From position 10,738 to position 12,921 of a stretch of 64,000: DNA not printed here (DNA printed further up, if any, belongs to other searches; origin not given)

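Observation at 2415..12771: Secreted amide-hydrolase island with a duplicated choloylglycine-hydrolase/amidohydrolase gene pair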

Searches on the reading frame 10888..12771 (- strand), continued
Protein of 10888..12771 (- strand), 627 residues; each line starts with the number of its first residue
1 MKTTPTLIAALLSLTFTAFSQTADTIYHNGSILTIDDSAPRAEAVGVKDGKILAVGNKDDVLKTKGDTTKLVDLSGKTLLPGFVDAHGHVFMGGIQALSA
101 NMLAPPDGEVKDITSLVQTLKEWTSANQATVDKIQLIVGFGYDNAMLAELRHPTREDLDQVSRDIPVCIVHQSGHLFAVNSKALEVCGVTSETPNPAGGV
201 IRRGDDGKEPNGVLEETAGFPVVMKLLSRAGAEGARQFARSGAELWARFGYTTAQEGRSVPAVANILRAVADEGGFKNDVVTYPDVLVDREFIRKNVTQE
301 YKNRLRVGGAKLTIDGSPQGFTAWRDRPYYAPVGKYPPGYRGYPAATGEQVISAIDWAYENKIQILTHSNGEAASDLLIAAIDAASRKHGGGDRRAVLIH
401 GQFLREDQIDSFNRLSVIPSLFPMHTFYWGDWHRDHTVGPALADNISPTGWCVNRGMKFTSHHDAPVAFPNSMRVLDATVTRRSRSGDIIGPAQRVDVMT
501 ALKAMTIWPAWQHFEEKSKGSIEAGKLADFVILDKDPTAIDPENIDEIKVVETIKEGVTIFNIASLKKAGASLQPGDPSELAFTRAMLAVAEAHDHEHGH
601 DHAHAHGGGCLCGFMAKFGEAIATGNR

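Call 11: find_encoding_contigs(protein=P0042, flank=10000, max_places=2)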
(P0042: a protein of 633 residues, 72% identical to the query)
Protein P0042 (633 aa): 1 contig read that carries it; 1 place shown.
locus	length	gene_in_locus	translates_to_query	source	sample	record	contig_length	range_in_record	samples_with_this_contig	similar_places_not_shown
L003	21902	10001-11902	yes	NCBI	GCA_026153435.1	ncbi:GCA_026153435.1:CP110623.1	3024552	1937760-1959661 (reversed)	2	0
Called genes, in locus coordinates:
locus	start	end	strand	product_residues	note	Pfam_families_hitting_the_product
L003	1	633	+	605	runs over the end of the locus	PF00009:GTP_EFTU, PF03144:GTP_EFTU_D2, PF00679:EFG_C, PF06421:LepA_C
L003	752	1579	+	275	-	PF10502:Peptidase_S26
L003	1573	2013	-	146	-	-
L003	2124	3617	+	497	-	PF04715:, PF00425:Chorismate_bind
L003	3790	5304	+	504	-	PF00089:Trypsin, PF10459:Peptidase_S46 (faint), PF13365:Trypsin_2, PF00595:PDZ, PF13180:PDZ_2, PF17820:PDZ_6, PF13180:PDZ_2, PF17820:PDZ_6 (weak)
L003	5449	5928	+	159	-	PF03449:GreA_GreB_N, PF01272:GreA_GreB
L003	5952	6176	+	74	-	-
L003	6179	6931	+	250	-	PF00121:TIM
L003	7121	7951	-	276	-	-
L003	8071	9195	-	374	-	PF02275:CBAH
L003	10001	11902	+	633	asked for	PF07969:Amidohydro_3, PF01979:Amidohydro_1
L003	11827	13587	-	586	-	PF13667:ThiC-associated, PF01964:ThiC_Rad_SAM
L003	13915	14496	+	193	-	PF03352:Adenine_glyco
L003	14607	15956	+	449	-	PF07690:MFS_1, PF03209:PUCC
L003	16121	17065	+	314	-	PF04055:Radical_SAM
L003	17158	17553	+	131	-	-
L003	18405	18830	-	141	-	PF01242:PTPS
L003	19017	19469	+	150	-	PF00717:Peptidase_S24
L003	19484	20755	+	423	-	PF00817:IMS, PF11799:IMS_C, PF13438:DUF4113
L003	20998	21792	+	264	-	PF06426:SATase_N, PF00132:Hexapep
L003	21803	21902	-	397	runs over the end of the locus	PF01264:Chorismate_synt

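Call 12: find_encoding_contigs(protein=P0106, flank=10000, max_places=2)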
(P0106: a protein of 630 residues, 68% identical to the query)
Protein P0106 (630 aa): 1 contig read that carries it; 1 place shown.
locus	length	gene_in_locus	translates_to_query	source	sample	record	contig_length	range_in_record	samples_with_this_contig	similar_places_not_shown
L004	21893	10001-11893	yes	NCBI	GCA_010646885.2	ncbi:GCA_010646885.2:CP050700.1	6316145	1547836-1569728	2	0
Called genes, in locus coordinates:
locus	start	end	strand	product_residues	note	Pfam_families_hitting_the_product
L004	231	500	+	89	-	-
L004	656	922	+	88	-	-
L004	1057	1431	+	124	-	PF13453:Zn_ribbon_TFIIB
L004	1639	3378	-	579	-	PF02690:Na_Pi_cotrans, PF01895:PhoU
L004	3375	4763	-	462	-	PF00004:AAA, PF07728:AAA_5, PF13401:AAA_22 (faint), PF22667:Lon_lid, PF05362:Lon_C, PF13541:ChlI (weak)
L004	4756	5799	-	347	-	PF02190:LON_substr_bdg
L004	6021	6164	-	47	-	-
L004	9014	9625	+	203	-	PF13409:GST_N_2 (weak), PF13417:GST_N_3 (weak)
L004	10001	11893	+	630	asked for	PF07969:Amidohydro_3, PF01979:Amidohydro_1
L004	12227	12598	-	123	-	-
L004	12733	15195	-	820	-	PF00999:Na_H_Exchanger, PF00027:cNMP_binding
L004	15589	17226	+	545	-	PF00989:PAS, PF13188:PAS_8, PF13426:PAS_9 (faint), PF00512:HisKA, PF02518:HATPase_c, PF00072:Response_reg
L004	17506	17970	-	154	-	PF04073:tRNA_edit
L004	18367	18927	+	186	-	PF00174:Oxidored_molyb (faint)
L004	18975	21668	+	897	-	PF00989:PAS (faint), PF08448:PAS_4 (faint), PF13188:PAS_8 (faint), PF13426:PAS_9 (weak), PF13426:PAS_9, PF00512:HisKA, PF02518:HATPase_c, PF00072:Response_reg, +1 more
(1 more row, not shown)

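Call 15: find_related_loci(query=A1, collection=genome_contigs, flank=10000)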
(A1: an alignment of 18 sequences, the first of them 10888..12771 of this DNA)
Query A1 (627 aa) in genome_contigs; peptide patterns used: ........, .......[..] (x = any residue, [..] = any of these).
599 stretches matched a pattern (row limit reached: there are more); 559 encode a relative of the query (tblastn E <= 1e-3); the best 80 are kept; 80 distinct loci.
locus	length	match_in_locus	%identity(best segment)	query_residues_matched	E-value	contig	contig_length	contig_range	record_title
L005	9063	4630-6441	74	21-627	0e+0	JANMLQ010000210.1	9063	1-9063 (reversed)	MAG: Akkermansiaceae bacterium isolate OTE_58_metabat_671 OTE_58_k141_2079827, whole genome shotgun sequence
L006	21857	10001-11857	73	7-627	0e+0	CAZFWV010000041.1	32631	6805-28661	MAG TPA_asm: uncultured Pirellulaceae bacterium isolate binchicken_co176_248 genome assembly, contig: NODE_559_length_32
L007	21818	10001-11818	72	15-625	0e+0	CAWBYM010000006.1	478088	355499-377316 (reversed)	MAG: uncultured delta proteobacterium isolate MFD09779.bin.1.24 genome assembly, contig: contig_2289, whole genome shotg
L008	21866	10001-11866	69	7-620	0e+0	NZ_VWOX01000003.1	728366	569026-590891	Roseiconus nitratireducens strain JC645 3_length=728366_depth=1.02x, whole genome shotgun sequence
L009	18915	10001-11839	71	9-626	0e+0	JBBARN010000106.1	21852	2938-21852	MAG: Luteolibacter sp. isolate EUL_220 ctg106-EUL_220, whole genome shotgun sequence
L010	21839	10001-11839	69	1-626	0e+0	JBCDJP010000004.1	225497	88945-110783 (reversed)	MAG: Verrucomicrobiota bacterium isolate P01_H01_bin.38 k141_1547809_length_225497_cov_17.0676, whole genome shotgun seq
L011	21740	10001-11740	73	1-577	0e+0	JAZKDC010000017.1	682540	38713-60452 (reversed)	MAG: Verrucomicrobiota bacterium isolate DC_HB_01_SPN181219-bin032 DCHB01SPN_B032_0_000000000017, whole genome shotgun s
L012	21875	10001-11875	68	2-626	0e+0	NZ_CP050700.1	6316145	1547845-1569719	Desulfopila sp. IMCC35008 chromosome, complete genome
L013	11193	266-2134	66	6-625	0e+0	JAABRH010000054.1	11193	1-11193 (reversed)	MAG: Sulfurovum sp. isolate S06.Bin221 Scaffold_54, whole genome shotgun sequence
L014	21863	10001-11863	69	11-624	0e+0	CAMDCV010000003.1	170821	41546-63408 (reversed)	MAG: Akkermansia muciniphila isolate MiE-14oct19-73 genome assembly, contig: MiE-14oct19-C62, whole genome shotgun seque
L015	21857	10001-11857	69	4-624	0e+0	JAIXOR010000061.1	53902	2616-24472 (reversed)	MAG: Verrucomicrobiaceae bacterium isolate C1_MAG_00033 C1_MAG_00033_000000000085, whole genome shotgun sequence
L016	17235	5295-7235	64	4-626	0e+0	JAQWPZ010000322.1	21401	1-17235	MAG: Rubripirellula sp. isolate cluster2_bin.24 k141_612351, whole genome shotgun sequence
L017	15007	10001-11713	71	7-573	0e+0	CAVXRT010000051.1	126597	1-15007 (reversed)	MAG: uncultured Alphaproteobacteria bacterium isolate MFD01223.bin.2.25 genome assembly, contig: contig_9871, whole geno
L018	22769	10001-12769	71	7-573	0e+0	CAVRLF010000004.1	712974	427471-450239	MAG: uncultured Alphaproteobacteria bacterium isolate MFD01476.bin.1.149 genome assembly, contig: contig_3633, whole gen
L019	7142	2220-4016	67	22-624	0e+0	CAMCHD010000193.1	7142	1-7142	MAG: Akkermansia muciniphila isolate MiE-14oct19-92 genome assembly, contig: MiE-14oct19-C18353, whole genome shotgun se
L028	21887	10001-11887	63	7-618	0e+0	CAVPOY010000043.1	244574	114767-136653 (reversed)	MAG: uncultured Gammaproteobacteria bacterium isolate MFD09779.bin.2.53 genome assembly, contig: contig_7059, whole geno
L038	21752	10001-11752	66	15-604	0e+0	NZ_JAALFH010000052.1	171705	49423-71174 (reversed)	Thioalkalivibrio sp. XN8 144, whole genome shotgun sequence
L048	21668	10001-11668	65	8-562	0e+0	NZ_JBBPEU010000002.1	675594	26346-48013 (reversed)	Shimia sp. SDUM112013 scaffold_2_length=675595, whole genome shotgun sequence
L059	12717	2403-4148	64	6-583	0e+0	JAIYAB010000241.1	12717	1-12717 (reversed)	MAG: Hyphomicrobiales bacterium isolate D8_MAG_00071 pond_D8_MAG_00071_000000000249, whole genome shotgun sequence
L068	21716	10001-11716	64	4-575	0e+0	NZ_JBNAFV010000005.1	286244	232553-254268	Amaricoccus tamworthensis strain S261 Scaffold5, whole genome shotgun sequence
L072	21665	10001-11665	65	7-562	0e+0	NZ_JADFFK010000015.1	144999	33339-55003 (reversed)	Salipiger mangrovisoli strain 6D45A NODE_15_length_144999_cov_110.646444, whole genome shotgun sequence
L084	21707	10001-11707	64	8-575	0e+0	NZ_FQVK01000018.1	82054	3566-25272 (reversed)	Ruegeria intermedia strain DSM 29341, whole genome shotgun sequence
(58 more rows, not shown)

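Call 23: find_encoding_contigs(protein=P0010, flank=10000, max_places=1)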
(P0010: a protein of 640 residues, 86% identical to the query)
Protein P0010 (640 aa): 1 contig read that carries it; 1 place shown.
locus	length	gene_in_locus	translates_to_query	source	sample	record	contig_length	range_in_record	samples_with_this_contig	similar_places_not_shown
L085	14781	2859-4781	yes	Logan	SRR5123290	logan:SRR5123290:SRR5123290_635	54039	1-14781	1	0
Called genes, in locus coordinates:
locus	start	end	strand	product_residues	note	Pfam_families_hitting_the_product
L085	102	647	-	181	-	PF01883:FeS_assembly_P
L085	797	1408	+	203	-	PF04542:Sigma70_r2, PF08281:Sigma70_r4_2, PF04545:Sigma70_r4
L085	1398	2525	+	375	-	PF10099:RskA_C (weak)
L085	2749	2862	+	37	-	-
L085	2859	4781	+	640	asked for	PF07969:Amidohydro_3, PF01979:Amidohydro_1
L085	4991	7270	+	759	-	PF09699:Paired_CXXCH_1 (faint), PF14522:Cytochrome_C7 (faint), PF14537:Cytochrom_c3_2 (faint), PF13435:Cytochrome_C554 (faint), PF13646:HEAT_2, PF14559:TPR_19 (weak), PF13432:TPR_16, PF14559:TPR_19 (weak), +13 more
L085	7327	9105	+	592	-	PF08497:Radical_SAM_N, PF04055:Radical_SAM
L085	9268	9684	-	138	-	PF01850:PIN, PF13470:PIN_3 (weak)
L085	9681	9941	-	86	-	PF15937:PrlF_antitoxin, PF04014:MazE_antitoxin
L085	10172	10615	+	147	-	-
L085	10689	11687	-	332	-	PF01168:Ala_racemase_N, PF00842:Ala_racemase_C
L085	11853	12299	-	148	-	PF10504:DUF2452 (weak)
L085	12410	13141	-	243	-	PF07963:N_methyl (weak)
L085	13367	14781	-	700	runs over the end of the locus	PF07715:Plug, PF00593:TonB_dep_Rec_b-barrel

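Call 24: find_encoding_contigs(protein=P0012, flank=10000, max_places=1)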
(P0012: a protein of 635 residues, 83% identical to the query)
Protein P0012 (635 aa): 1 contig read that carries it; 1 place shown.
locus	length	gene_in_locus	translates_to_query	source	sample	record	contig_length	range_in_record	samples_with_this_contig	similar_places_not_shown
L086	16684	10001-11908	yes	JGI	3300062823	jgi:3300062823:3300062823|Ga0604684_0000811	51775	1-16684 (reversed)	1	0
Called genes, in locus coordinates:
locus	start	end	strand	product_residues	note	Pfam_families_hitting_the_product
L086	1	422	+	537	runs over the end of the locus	PF00884:Sulfatase, PF01663:Phosphodiest (faint), PF16347:SGSH_C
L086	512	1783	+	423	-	PF00171:Aldedh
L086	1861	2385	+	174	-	-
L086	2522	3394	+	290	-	PF01476:LysM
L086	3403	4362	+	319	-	PF03255:ACCA, PF01039:Carboxyl_trans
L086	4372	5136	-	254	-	PF02548:Pantoate_transf, PF13714:PEP_mutase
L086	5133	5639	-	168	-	PF01288:HPPK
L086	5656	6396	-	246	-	PF01113:DapB_N, PF05173:DapB_C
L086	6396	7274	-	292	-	PF00701:DHDPS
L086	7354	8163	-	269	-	PF01678:DAP_epimerase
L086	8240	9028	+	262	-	PF06267:DUF1028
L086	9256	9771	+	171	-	-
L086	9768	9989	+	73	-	-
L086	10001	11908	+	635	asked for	PF07969:Amidohydro_3, PF01979:Amidohydro_1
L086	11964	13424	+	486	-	PF06863:DUF1254, PF06742:DUF1214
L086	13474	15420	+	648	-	PF07969:Amidohydro_3, PF01979:Amidohydro_1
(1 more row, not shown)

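Call 25: find_encoding_contigs(protein=P0019, flank=10000, max_places=1)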
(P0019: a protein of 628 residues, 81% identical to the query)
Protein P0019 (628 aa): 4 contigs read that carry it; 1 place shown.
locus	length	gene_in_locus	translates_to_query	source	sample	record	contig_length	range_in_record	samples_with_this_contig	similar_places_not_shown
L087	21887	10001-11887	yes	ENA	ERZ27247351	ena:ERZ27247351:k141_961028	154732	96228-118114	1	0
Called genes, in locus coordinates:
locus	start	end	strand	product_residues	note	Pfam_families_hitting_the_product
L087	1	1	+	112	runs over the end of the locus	PF01934:HepT-like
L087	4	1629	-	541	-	PF00890:FAD_binding_2, PF01266:DAO (weak), PF07992:Pyr_redox_2 (faint), PF02910:Succ_DH_flav_C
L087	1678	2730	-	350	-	PF13174:TPR_6 (faint), PF13428:TPR_14 (faint)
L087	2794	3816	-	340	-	PF02729:OTCace_N, PF00185:OTCace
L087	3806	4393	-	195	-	PF00156:Pribosyltran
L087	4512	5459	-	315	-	PF00149:Metallophos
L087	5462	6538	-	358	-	PF03544:TonB_C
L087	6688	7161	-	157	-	PF03449:GreA_GreB_N, PF01272:GreA_GreB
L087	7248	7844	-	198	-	PF13432:TPR_16 (faint), PF25063:ARM_TT21_C (weak), PF13431:TPR_17 (faint), PF00515:TPR_1 (faint), PF07719:TPR_2 (faint), PF13414:TPR_11 (weak), PF14559:TPR_19 (weak), PF04362:Iron_traffic, +1 more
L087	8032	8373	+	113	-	-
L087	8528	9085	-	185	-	-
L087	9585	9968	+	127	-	-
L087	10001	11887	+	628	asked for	PF07969:Amidohydro_3, PF01979:Amidohydro_1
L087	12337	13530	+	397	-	-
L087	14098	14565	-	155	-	PF06445:GyrI-like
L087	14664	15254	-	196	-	PF00583:Acetyltransf_1, PF13508:Acetyltransf_7, PF13673:Acetyltransf_10 (weak)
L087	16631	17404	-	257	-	PF14229:DUF4332 (faint)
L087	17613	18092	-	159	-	PF05163:DinB, PF12867:DinB_2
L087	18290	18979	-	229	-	PF13489:Methyltransf_23 (weak), PF08241:Methyltransf_11, PF08242:Methyltransf_12, PF13649:Methyltransf_25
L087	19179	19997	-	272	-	-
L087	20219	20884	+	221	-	-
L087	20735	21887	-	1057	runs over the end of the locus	PF01011:PQQ (faint), PF13360:PQQ_2, PF13570:Beta-prop_ACSF4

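Call 33: search_protein_families(library=pfam, proteins=[L087:12337-13530:+], max_evalue=0.001)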
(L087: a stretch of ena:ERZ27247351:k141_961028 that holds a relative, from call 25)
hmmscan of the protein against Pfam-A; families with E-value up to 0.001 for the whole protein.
L087:12337-13530:+ (397 aa): 0 families

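Call 52: predict_structure(alignment_id=A2)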
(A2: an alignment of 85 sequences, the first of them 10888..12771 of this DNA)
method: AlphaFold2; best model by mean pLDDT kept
length: 627 residues; sequences in the alignment: 85
mean_pLDDT: 82.0   pTM: 0.81
mean pLDDT of the five models: 82.0, 81.5, 80.5, 80.3, 78.7
residues with pLDDT >= 90: 297; 70-90: 210; 50-70: 44; < 50: 76
segments of 3 or more residues with pLDDT < 50: 1-18, 568-613, 618-620, 624-627
pLDDT, mean of each block of 10 residues (from residue 1): 45 45 96 92 97 97 95 97 90 74 62 91 86 86 83 95 94 85 96 87 88 88 85 85 88 89 91 95 93 96 96 70 62 72 82 97 91 87 97 88 83 93 83 81 84 92 65 86 86 91 95 95 97 95 88 96 67 35 45 43 35 48 45
secondary structure, 60 per line:
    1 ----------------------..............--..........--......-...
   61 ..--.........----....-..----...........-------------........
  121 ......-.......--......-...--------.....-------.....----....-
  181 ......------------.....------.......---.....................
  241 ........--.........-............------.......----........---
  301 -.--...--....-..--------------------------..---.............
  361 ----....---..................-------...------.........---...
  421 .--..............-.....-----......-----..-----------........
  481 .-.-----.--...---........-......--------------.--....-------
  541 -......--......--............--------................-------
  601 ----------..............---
elements in order: E23-36 E39-48 E51-56 H58-62 E65-73 E78-81 H90-99 H113-126 H128-134 E137-142 H155-159 E167-171 E176-179 H181-186 E199-203 E210-216 H220-248 E251-259 H261-272 E279-285 H290-296 E305-307 E310-313 H348-360 E365-368 H372-389 E397-399 H406-414 E418-421 H424-437 H439-443 H449-454 H473-481 H498-505 H507-512 E530-533 H542-547 E550-555 E558-562 H563-569 H578-593 H611-624
